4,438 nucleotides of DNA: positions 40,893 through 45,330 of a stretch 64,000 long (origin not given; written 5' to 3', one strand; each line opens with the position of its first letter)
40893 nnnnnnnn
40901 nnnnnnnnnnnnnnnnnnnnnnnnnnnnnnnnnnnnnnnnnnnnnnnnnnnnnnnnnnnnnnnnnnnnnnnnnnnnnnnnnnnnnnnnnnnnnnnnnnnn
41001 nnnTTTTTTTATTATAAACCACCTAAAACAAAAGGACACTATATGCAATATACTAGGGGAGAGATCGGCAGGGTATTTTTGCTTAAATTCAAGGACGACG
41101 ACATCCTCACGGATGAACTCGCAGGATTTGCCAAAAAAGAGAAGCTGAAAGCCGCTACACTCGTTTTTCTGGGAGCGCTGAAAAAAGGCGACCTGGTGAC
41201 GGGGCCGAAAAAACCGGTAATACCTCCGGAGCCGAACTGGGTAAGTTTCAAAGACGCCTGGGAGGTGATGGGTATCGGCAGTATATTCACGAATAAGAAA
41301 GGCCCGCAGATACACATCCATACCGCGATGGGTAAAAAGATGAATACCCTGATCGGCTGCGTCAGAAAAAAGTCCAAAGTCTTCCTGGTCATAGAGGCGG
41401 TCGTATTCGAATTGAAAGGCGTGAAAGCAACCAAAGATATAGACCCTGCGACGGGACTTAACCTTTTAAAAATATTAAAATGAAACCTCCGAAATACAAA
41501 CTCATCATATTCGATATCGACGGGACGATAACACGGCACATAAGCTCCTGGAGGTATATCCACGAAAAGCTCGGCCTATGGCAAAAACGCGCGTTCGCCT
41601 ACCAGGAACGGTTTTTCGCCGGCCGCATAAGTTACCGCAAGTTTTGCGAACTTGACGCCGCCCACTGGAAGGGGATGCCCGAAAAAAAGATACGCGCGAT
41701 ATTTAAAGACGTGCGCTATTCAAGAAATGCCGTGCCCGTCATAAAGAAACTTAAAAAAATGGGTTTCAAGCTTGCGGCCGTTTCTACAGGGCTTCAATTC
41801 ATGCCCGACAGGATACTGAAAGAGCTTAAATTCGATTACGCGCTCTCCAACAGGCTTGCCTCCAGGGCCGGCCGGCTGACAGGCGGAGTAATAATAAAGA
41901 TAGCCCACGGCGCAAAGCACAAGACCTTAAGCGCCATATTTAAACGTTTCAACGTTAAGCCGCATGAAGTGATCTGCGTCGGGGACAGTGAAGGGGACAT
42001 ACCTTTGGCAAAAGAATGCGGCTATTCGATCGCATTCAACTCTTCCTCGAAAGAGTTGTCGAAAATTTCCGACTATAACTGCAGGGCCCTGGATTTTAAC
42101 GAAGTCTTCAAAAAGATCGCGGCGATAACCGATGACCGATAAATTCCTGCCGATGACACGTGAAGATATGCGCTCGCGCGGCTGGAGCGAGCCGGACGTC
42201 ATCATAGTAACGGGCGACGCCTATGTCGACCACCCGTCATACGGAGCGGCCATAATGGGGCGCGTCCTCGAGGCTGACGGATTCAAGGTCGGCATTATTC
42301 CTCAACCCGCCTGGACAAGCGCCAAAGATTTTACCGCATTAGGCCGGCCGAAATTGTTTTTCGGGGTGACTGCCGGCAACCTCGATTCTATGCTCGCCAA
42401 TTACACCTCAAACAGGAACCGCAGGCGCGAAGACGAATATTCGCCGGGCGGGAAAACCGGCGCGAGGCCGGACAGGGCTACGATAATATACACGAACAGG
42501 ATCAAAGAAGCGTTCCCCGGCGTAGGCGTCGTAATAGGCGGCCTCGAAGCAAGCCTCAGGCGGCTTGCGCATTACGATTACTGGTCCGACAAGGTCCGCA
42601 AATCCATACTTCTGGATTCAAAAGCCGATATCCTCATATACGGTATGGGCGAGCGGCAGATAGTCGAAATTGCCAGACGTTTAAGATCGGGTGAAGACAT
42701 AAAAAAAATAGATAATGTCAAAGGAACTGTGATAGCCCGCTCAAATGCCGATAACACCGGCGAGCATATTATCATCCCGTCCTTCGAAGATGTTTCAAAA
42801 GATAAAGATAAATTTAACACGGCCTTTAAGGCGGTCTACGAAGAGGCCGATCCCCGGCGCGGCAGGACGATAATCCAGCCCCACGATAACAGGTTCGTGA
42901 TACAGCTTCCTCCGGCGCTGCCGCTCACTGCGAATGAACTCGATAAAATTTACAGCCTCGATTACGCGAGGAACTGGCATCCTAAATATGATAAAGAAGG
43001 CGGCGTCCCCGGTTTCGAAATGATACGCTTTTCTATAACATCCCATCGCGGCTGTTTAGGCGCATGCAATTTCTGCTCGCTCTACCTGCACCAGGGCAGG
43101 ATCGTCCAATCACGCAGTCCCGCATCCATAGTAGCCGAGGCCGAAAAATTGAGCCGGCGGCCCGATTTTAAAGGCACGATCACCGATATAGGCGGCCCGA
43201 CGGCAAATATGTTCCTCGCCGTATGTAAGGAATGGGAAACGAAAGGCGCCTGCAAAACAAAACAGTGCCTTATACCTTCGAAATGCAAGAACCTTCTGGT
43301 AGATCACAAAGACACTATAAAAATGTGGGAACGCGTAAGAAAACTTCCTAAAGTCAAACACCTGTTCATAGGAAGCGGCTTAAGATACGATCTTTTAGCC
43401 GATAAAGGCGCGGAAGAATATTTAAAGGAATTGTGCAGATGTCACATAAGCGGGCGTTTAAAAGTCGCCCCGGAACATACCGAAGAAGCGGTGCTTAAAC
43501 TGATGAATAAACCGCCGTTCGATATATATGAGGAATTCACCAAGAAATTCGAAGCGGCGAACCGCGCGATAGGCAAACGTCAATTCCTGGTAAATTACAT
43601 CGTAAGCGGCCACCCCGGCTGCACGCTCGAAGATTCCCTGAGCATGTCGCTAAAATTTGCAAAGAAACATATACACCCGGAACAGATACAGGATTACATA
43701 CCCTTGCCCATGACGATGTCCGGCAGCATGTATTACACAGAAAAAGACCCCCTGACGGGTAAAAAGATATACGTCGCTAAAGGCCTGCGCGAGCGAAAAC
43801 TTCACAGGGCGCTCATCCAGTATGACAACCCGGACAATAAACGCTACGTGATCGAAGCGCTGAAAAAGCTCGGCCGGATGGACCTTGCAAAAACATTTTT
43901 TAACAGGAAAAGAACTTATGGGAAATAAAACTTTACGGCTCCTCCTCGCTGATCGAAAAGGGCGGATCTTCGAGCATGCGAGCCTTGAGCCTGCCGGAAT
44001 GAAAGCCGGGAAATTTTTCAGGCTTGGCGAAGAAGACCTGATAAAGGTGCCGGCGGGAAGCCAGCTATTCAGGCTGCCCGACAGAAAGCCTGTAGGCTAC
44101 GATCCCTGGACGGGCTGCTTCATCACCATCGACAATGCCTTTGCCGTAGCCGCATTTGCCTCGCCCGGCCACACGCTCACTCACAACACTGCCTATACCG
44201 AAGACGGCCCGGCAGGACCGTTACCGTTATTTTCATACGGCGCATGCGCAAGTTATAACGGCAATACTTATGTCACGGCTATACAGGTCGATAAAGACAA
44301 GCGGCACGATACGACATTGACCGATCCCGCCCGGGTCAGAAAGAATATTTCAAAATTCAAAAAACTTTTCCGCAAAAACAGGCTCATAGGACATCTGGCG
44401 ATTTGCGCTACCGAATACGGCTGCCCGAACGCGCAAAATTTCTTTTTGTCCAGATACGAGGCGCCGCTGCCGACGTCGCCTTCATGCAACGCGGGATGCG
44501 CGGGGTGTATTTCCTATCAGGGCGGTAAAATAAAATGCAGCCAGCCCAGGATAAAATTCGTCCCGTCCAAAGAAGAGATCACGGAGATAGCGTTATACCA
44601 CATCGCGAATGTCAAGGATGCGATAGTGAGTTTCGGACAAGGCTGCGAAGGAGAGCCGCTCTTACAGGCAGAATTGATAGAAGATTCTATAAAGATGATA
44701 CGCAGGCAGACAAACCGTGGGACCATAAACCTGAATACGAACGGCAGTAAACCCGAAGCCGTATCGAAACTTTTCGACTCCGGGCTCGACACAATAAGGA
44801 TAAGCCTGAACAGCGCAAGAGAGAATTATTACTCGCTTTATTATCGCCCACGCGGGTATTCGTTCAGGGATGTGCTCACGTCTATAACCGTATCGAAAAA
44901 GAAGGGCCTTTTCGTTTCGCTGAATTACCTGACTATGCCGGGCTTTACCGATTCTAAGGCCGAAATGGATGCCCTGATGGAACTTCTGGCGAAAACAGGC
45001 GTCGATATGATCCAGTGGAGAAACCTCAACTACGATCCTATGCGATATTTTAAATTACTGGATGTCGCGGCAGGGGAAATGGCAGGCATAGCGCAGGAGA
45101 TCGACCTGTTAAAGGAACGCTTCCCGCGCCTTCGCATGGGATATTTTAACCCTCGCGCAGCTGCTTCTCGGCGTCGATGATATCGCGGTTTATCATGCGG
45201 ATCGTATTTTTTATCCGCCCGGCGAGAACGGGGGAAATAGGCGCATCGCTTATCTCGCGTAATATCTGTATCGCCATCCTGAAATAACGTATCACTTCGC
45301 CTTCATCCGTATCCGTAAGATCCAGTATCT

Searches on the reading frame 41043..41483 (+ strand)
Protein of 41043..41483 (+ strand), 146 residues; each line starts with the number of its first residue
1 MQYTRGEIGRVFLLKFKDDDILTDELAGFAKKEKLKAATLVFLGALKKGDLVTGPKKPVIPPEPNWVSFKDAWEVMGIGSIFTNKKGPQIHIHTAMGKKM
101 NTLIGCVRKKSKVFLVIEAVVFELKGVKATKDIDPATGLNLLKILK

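Call 28: search_protein_families(library=pfam, proteins=[window:41043-41483:+], max_evalue=0.001)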
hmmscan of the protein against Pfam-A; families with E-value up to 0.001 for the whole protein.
window:41043-41483:+ (146 aa): 1 family
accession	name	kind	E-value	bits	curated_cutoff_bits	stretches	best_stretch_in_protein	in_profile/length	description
PF03479.20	PCC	-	5.2e-17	62.7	25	1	10-125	1-116/117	Plants and Prokaryotes Conserved (PCC) domain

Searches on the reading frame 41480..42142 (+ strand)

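Call 28: search_protein_families(library=pfam, proteins=[window:41480-42142:+], max_evalue=0.001)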
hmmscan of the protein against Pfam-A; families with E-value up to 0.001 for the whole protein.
window:41480-42142:+ (220 aa): 4 families
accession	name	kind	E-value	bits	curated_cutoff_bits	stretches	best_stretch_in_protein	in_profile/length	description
PF12710.13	HAD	-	1.3e-20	75.1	27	1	9-178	1-189/189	haloacid dehalogenase-like hydrolase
PF00702.32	Hydrolase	-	8.9e-18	65.8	26.4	1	6-181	1-191/191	haloacid dehalogenase-like hydrolase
PF08282.18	Hydrolase_3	-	2.7e-11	44.1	20.9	1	142-202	184-244/255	haloacid dehalogenase-like hydrolase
PF13419.12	HAD_2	-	1.3e-10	42.1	23.8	1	147-184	138-175/178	Haloacid dehalogenase-like hydrolase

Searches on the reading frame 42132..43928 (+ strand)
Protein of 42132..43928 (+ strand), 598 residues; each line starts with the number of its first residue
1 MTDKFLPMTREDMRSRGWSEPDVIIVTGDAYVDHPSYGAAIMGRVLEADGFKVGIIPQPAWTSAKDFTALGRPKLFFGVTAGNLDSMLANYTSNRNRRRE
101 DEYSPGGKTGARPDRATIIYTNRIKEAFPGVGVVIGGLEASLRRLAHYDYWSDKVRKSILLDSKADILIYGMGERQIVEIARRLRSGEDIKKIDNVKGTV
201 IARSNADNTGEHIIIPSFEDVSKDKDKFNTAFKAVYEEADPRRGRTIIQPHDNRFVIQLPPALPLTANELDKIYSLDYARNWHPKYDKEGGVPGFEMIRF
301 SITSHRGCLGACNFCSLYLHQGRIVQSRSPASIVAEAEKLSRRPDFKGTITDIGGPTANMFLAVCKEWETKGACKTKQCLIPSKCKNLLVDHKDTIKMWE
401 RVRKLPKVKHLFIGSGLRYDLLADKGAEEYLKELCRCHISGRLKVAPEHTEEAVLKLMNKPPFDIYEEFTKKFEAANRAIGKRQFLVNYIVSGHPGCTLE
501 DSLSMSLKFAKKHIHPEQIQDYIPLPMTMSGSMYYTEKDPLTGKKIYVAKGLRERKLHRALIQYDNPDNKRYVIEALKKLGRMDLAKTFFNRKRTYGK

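Call 28: search_protein_families(library=pfam, proteins=[window:42132-43928:+], max_evalue=0.001)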
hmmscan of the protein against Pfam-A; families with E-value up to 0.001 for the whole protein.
window:42132-43928:+ (598 aa): 3 families
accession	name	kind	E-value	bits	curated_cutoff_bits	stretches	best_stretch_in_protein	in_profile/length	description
PF08497.15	Radical_SAM_N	-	9.1e-136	452.4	25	1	5-301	1-301/301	Radical SAM N-terminal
PF11842.13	DUF3362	-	1.5e-19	71.1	27.6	1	517-585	1-74/151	Domain of unknown function (DUF3362)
PF04055.27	Radical_SAM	-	1.4e-08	35.5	29.5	1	304-496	3-153/166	Radical SAM superfamily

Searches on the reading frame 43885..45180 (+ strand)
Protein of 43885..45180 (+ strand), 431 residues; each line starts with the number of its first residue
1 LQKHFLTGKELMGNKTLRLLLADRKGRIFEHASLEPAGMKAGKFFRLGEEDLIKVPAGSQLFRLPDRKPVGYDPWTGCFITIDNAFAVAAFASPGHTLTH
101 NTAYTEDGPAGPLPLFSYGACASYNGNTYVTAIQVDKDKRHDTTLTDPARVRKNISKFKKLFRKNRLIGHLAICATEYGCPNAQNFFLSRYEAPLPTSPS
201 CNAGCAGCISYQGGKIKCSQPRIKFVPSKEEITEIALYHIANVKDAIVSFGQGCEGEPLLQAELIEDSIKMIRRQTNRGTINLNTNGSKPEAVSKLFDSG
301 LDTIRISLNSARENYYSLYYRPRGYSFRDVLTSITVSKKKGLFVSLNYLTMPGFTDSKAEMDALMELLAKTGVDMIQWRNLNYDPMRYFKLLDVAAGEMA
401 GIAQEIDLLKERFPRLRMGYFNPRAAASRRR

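Call 28: search_protein_families(library=pfam, proteins=[window:43885-45180:+], max_evalue=0.001)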
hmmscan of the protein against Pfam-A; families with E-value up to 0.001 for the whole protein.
window:43885-45180:+ (431 aa): 1 family
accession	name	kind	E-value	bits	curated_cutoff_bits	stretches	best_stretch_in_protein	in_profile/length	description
PF04055.27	Radical_SAM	-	1.3e-18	68.1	29.5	1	196-360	2-160/166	Radical SAM superfamily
